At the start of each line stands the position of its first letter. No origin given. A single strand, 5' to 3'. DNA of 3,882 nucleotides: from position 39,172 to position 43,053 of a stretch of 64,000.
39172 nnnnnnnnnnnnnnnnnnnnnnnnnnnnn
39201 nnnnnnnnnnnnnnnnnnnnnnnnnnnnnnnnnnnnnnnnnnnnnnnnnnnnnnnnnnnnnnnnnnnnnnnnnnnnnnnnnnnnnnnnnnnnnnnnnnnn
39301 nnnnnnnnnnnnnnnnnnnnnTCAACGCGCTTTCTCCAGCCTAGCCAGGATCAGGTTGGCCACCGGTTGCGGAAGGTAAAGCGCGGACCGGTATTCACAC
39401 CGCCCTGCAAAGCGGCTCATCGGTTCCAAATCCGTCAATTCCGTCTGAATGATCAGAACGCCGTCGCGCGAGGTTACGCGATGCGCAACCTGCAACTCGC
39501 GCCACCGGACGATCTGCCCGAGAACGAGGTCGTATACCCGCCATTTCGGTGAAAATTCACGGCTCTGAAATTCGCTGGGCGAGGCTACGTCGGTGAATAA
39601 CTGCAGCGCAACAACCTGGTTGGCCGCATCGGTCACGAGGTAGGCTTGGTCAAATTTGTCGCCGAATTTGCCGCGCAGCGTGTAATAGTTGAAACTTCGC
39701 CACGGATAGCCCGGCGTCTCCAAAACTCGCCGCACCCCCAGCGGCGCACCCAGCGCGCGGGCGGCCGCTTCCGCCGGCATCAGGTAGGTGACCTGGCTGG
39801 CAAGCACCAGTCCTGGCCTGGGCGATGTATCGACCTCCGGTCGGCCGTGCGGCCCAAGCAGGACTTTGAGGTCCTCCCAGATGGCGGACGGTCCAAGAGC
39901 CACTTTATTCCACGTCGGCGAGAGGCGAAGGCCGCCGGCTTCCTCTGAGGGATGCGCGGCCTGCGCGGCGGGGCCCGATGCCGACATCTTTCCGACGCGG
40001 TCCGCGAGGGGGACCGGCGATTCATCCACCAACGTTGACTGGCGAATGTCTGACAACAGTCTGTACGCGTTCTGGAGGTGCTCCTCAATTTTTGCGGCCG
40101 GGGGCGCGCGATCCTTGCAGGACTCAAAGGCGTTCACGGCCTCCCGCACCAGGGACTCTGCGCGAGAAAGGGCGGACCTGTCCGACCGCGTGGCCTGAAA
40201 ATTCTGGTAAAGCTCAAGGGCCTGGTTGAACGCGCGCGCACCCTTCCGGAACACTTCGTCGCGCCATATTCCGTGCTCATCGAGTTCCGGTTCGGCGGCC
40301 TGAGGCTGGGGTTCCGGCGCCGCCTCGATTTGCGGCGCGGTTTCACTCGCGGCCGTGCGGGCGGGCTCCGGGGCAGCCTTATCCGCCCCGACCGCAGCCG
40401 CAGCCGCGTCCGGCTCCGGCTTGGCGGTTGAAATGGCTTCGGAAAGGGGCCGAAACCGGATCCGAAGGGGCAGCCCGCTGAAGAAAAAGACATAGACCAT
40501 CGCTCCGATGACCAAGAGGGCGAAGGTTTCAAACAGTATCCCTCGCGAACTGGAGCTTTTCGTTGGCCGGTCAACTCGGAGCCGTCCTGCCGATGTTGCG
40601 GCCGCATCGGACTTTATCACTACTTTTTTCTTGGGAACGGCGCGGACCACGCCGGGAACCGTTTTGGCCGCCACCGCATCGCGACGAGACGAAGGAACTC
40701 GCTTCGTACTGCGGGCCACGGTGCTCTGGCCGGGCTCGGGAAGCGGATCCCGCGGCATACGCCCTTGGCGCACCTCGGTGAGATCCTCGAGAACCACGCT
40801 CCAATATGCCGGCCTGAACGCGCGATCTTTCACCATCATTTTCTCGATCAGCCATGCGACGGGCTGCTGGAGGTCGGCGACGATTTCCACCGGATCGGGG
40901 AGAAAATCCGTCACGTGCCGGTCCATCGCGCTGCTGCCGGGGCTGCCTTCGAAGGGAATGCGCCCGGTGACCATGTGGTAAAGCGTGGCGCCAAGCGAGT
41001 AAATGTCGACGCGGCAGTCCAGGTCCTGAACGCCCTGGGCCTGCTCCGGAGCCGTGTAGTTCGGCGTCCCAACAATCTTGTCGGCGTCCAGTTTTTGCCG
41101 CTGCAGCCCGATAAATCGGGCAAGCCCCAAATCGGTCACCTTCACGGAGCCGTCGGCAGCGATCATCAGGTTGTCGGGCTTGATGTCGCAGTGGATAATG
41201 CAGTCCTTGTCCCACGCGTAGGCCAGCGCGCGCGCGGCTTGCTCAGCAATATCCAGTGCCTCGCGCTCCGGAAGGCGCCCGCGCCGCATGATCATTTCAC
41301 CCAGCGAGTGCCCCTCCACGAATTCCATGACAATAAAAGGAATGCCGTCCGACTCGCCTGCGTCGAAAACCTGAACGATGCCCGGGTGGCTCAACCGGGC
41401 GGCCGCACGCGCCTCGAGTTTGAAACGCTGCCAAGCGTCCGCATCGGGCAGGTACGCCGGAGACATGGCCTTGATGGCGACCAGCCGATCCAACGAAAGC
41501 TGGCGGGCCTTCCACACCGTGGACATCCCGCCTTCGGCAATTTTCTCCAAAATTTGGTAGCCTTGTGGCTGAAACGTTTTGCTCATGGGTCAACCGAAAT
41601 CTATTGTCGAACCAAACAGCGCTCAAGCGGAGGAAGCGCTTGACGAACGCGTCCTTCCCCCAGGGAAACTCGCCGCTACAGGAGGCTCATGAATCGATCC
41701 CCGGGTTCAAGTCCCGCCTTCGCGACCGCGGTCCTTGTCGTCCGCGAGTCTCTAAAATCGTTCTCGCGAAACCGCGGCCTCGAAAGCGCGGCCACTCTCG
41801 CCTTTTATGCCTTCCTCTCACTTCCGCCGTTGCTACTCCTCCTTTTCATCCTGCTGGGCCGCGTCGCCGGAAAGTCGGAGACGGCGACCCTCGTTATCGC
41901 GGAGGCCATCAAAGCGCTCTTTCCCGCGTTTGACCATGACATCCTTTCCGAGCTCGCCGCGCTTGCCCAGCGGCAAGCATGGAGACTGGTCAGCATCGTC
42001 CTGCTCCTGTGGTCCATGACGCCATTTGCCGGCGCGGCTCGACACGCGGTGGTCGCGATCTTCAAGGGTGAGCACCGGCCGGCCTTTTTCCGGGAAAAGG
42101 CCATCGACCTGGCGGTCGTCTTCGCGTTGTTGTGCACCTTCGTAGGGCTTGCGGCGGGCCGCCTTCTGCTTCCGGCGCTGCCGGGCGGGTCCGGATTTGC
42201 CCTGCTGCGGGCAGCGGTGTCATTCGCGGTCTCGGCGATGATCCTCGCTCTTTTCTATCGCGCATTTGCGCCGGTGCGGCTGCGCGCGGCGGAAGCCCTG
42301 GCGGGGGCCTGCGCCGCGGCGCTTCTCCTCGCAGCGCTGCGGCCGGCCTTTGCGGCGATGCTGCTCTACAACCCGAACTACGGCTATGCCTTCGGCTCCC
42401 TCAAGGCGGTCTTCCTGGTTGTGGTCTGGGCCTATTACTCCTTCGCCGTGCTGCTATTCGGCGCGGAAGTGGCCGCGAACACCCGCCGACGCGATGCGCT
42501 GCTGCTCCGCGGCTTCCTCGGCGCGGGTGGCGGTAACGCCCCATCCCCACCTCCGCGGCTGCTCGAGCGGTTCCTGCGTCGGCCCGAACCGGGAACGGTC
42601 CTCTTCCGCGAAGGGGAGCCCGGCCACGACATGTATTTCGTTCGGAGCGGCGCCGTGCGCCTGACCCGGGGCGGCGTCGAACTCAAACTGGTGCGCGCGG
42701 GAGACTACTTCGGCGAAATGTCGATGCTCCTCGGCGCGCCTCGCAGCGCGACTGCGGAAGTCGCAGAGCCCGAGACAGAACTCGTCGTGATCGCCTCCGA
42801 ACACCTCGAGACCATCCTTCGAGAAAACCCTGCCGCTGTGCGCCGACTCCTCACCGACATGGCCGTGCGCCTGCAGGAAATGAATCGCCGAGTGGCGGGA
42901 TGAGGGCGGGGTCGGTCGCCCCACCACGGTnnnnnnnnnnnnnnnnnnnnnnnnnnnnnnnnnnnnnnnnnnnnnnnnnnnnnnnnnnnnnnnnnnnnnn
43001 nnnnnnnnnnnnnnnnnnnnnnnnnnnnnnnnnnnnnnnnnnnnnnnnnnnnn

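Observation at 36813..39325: Ankyrin-repeat / SNase-like nuclease lipoprotein translationally coupled to a GT4 glycosyltransferase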

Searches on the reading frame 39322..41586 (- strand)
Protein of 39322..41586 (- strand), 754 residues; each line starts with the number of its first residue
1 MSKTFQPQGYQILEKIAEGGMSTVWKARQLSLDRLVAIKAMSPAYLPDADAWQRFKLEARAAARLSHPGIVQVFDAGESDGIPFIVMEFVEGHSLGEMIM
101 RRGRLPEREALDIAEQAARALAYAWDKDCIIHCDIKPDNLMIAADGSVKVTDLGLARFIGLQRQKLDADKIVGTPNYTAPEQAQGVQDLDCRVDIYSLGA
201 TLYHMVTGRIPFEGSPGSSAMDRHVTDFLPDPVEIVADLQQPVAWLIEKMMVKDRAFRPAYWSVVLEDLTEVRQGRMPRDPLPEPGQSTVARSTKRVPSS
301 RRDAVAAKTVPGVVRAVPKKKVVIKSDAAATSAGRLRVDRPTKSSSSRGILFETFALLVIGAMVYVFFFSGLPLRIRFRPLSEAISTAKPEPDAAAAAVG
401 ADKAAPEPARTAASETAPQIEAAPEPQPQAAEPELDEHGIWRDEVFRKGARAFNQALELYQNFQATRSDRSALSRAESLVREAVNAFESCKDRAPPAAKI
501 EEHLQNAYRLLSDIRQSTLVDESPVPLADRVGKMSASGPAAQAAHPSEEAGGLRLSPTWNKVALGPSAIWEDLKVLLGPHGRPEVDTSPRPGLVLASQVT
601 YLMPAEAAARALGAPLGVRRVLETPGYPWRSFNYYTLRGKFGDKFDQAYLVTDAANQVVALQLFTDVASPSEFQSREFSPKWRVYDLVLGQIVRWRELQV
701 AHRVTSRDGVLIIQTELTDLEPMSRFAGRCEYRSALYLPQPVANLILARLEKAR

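Call 3: search_protein_families(library=pfam, proteins=[window:39322-41586:-], max_evalue=0.01)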
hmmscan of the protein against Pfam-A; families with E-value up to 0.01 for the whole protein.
window:39322-41586:- (754 aa): 4 families
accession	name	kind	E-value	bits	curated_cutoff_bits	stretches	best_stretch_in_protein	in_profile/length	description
PF00069.31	Pkinase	-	9.5e-46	156.7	31.7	1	10-261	1-254/263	Protein kinase domain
PF07714.23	PK_Tyr_Ser-Thr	-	2e-25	90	23.1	1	12-260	3-250/258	Protein tyrosine and serine/threonine kinase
PF01636.29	APH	-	5.9e-07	29.9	23.2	1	105-148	140-188/239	Phosphotransferase enzyme family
PF03109.22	ABC1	-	0.00014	21.6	22.9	1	84-163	144-221/244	ABC1 atypical kinase-like domain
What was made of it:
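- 39322..41586 (-): Hanks-type Ser/Thr kinase, 754 aa. It has a cytoplasmic kinase domain (aa 10-261), one TM segment (aa ~350-374) and a ~380-aa C-terminal ectodomain with no known family. It is the first gene of the cluster. Pfam Pkinase E 9.5e-46 (call 3).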

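Call 24: search_protein_families(library=ncbifam, proteins=[window:39322-41586:-], max_evalue=0.001)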
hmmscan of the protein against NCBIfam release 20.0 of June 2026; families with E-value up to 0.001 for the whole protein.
window:39322-41586:- (754 aa): 15 families
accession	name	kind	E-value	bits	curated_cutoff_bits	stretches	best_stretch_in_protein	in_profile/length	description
NF033483.0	PknB_PASTA_kin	equivalog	4.7e-88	296.6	450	1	10-369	9-355/563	Stk1 family PASTA domain-containing Ser/Thr kinase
NF052427.1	StpK7MSMEG_1200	equivalog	1.8e-40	139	900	1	9-326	8-320/601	serine/threonine protein kinase StpK7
NF047741.1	antiphage_MADS6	equivalog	1.1e-38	133.2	460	2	9-124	496-607/612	methylation-associated defense system protein kinase MAD6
TIGR03903.1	TOMM_kin_cyc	equivalog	1e-27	96.5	705.75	1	36-251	6-226/1267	TOMM system kinase/cyclase fusion protein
NF009651.0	PRK13184.1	equivalog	3.5e-26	91.5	839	1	8-236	2-252/932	serine/threonine-protein kinase PknD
NF038150.1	lanthi_synth_IV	equivalog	2.3e-24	85.8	650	1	10-289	191-460/851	class IV lanthionine synthetase LanL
NF053615.1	SerThrKinAfsKStmc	equivalog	3.1e-23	82.4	1300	1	10-259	15-255/809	protein serine/threonine kinase AfsK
NF033442.0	BREX_PglW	equivalog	1.3e-14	52.9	990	1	48-219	548-717/1391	BREX system serine/threonine kinase PglW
NF038151.1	lanthi_synth_III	equivalog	4.3e-14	51.9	575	1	48-207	263-424/833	class III lanthionine synthetase LanKC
NF043056.1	T4SS_LegK1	equivalog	8.1e-08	31.3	550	1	73-202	144-280/516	Dot/Icm T4SS effector kinase LegK1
NF011463.0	PRK14879.1-4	equivalog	2.1e-06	27.3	188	1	39-159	49-163/237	Kae1-associated kinase Bud32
NF011464.0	PRK14879.1-7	equivalog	8.3e-06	25.7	246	1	84-158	82-151/221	Kae1-associated kinase Bud32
NF058632.1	SerThrKinPrkT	equivalog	2.9e-05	23.2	280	1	7-152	20-161/322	serine/threonine protein kinase PrkT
TIGR03724.2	arch_bud32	equivalog_domain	0.00013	21.5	125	1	53-159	38-134/193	KEOPS complex kinase/ATPase Bud32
TIGR01982.1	UbiB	equivalog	0.00027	19.6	487.55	1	85-168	234-315/436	2-polyprenylphenol 6-hydroxylase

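Call 48: search_protein_families(library=padloc, proteins=[window:39322-41586:-], max_evalue=0.001)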
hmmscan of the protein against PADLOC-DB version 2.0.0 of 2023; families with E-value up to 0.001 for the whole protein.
window:39322-41586:- (754 aa): 34 families (the best 25 are shown)
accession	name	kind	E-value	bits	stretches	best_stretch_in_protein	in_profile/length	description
PDLC04060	PD-T4-6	-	1.9e-80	269.1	1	2-362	2-351/486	-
PDLC04042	PD-T4-6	-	3.8e-76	254.5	1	5-279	6-279/292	-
PDLC04061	PD-T4-6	-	2.7e-73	246.2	1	9-435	17-446/510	-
PDLC04053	PD-T4-6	-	6e-72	240.7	1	9-297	10-296/311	-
PDLC04043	PD-T4-6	-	1.1e-71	240.3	1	10-430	17-409/452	-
PDLC04057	PD-T4-6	-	2.2e-71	239.2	1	10-373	10-348/443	-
PDLC04054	PD-T4-6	-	5.3e-71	237.8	1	8-333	10-324/347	-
PDLC04050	PD-T4-6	-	1.2e-66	223.5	1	2-277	57-331/480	-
PDLC04047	PD-T4-6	-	4.7e-65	217.8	1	9-273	11-273/327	-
PDLC04138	mad6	-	3.8e-63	212.4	1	7-277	50-318/659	mads_6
PDLC04040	PD-T4-6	-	2.2e-60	203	1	17-290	3-285/547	-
PDLC04052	PD-T4-6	-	2.3e-58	196.6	1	10-281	11-285/496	-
PDLC04039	PD-T4-6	-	3.7e-57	192.3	1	9-258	15-261/458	-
PDLC04048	PD-T4-6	-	3e-56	189.3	1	9-306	11-304/354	-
PDLC04041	PD-T4-6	-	7.2e-49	165.2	1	10-255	30-276/443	-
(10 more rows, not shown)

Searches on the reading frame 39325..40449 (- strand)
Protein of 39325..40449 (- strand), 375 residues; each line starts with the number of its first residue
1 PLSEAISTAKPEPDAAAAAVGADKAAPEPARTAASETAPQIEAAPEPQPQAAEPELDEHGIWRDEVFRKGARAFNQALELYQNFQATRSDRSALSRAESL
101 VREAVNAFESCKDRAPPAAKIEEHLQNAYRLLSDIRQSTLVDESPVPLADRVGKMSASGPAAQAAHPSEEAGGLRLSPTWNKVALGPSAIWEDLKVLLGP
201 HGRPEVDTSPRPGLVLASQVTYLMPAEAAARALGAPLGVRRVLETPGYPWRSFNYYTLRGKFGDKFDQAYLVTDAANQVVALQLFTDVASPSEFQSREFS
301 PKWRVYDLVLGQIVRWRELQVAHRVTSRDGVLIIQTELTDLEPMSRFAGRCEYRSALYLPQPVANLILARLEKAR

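Call 47: find_homologous_proteins(query=window:39325-40449:-)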
Query seq(375 aa) (375 aa): 1 proteins with E <= 0.001 among 8000 candidates.
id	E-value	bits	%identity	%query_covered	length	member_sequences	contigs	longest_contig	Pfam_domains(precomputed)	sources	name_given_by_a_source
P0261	3.9e-21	94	52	22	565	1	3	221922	PF07714.24,PF00069.32,PF03109.23,PF01636.30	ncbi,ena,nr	ncbi:MAG TPA: protein kinase [Kiritimatiellia bacterium]|nr:protein kinase [Kiritimatiellia bacteriu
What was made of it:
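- Tried and rejected: A homology search returned a single hit, probably swamped by low-complexity words (call 47).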

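Call 66: search_protein_families(library=pfam, proteins=[window:39325-40278:-], max_evalue=1)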
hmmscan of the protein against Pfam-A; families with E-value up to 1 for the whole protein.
seq(318 aa): 0 families

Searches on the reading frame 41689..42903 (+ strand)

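Call 45: search_protein_families(library=pfam, proteins=[window:41689-42903:+], max_evalue=0.00001)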
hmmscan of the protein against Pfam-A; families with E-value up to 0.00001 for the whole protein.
window:41689-42903:+ (404 aa): 2 families
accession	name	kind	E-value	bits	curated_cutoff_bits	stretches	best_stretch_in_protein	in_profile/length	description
PF03631.20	Virul_fac_BrkB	-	4.1e-35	122.1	33.7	1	27-267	2-257/259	Virulence factor BrkB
PF00027.35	cNMP_binding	-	2.5e-19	69.5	27.5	1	300-380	5-89/89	Cyclic nucleotide-binding domain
